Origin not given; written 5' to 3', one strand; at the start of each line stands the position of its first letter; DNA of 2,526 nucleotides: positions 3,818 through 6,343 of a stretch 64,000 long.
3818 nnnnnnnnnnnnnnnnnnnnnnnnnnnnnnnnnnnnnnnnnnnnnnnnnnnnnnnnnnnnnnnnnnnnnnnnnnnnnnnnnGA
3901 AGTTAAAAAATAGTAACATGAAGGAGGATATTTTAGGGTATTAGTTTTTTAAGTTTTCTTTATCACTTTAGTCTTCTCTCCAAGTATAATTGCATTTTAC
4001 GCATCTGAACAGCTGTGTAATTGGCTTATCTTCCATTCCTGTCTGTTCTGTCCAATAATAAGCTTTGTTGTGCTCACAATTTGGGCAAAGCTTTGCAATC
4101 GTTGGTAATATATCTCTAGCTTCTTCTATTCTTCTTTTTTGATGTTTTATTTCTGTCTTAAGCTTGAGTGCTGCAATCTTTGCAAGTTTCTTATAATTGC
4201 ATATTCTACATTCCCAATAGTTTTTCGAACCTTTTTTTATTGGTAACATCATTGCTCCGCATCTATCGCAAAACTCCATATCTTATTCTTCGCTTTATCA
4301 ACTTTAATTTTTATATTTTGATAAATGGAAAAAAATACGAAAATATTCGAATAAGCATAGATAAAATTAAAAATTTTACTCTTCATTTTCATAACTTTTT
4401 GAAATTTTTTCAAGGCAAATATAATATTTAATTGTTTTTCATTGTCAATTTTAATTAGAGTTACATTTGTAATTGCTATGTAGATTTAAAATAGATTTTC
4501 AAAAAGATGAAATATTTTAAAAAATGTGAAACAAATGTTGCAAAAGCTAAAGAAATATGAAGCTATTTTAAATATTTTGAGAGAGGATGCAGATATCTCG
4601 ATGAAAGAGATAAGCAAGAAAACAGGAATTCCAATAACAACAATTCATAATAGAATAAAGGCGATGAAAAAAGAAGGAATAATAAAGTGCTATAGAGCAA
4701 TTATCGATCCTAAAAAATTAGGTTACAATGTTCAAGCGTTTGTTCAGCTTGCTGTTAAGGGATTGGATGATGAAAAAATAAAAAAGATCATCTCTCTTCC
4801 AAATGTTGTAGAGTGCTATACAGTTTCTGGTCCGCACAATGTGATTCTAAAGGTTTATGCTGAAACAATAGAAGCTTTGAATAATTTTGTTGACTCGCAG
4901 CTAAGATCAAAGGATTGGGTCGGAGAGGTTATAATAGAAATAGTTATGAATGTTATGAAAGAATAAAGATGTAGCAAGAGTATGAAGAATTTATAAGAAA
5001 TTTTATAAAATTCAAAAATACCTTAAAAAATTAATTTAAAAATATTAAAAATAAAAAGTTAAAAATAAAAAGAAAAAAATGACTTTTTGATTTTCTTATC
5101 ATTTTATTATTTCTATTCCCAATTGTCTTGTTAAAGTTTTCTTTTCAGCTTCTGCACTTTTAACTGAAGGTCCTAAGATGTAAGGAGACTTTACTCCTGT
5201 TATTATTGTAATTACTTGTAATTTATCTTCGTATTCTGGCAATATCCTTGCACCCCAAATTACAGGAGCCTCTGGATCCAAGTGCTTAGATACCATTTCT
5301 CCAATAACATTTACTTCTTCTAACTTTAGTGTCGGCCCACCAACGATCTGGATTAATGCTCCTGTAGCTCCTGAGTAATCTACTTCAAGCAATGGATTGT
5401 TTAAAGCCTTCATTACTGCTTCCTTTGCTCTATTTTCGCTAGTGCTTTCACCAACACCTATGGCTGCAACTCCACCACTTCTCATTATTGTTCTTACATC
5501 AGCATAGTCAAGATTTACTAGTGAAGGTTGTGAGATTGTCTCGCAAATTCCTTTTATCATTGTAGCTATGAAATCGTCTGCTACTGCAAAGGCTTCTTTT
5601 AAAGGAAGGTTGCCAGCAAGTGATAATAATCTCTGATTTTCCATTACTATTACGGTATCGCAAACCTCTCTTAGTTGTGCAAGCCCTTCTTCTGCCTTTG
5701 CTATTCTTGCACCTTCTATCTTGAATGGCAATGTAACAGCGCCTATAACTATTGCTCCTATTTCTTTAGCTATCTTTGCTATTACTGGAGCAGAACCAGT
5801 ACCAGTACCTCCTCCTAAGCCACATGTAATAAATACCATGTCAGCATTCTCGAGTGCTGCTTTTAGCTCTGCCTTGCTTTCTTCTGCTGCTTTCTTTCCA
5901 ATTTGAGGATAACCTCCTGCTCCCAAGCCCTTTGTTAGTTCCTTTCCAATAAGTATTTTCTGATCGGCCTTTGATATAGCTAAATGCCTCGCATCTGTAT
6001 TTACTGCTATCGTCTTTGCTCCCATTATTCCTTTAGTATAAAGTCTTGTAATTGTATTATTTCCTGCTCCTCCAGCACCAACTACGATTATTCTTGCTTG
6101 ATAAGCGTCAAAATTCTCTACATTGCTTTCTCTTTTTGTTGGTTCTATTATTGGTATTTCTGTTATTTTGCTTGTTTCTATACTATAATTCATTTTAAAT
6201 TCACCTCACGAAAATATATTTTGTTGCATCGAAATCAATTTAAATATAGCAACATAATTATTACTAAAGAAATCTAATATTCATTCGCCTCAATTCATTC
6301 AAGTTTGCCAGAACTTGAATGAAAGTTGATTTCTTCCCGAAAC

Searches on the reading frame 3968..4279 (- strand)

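Call 84: search_protein_families(library=pfam, proteins=[window:3968-4279:-], max_evalue=0.0001)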
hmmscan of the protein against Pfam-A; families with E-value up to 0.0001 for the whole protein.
window:3968-4279:- (103 aa): 2 families
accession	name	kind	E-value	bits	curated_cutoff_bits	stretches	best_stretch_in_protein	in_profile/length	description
PF01096.23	Zn_ribbon_TFIIS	-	1.2e-11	44.7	21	1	65-101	3-39/39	Transcription factor S-II (TFIIS)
PF02150.21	Zn_ribbon_RPB9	-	2.4e-07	30.9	25.2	1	1-31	1-31/36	RNA polymerases M/15 Kd subunit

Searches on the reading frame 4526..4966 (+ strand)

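Call 84: search_protein_families(library=pfam, proteins=[window:4526-4966:+], max_evalue=0.0001)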
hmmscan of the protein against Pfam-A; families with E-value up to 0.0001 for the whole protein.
window:4526-4966:+ (146 aa): 4 families
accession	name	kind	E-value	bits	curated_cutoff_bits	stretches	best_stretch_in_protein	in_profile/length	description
PF13412.12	HTH_24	-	2.1e-14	53.2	21.9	1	13-54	7-48/48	Winged helix-turn-helix DNA-binding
PF01037.27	AsnC_trans_reg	-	3.3e-12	46.5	25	1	85-142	15-72/73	Lrp/AsnC ligand binding domain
PF13404.12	HTH_AsnC-type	-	3.4e-09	36.8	27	1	13-48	7-42/42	AsnC-type helix-turn-helix domain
PF08279.18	HTH_11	-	3.1e-06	27.4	25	1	12-56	3-44/55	HTH domain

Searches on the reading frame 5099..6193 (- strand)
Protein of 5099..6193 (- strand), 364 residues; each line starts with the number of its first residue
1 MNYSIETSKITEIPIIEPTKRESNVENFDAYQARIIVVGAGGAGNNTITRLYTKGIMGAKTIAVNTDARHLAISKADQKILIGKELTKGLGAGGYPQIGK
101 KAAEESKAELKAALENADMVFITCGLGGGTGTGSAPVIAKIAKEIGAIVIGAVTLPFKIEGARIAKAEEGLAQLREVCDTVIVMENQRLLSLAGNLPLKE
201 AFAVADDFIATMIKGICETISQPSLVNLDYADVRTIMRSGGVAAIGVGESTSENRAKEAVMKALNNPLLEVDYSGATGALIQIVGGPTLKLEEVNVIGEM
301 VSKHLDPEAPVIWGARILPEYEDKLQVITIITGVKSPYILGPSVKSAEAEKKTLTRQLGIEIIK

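Call 66: search_protein_families(library=pfam, proteins=[window:5099-6193:-], max_evalue=0.00001)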
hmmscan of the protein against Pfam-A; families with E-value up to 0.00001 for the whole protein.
window:5099-6193:- (364 aa): 2 families
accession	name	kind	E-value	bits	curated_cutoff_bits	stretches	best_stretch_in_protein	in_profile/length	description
PF00091.31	Tubulin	-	7.3e-48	163.8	33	1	34-192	1-188/190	Tubulin/FtsZ family, GTPase domain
PF12327.13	FtsZ_C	-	1.6e-32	112.1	27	1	241-335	1-95/95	FtsZ family, C-terminal domain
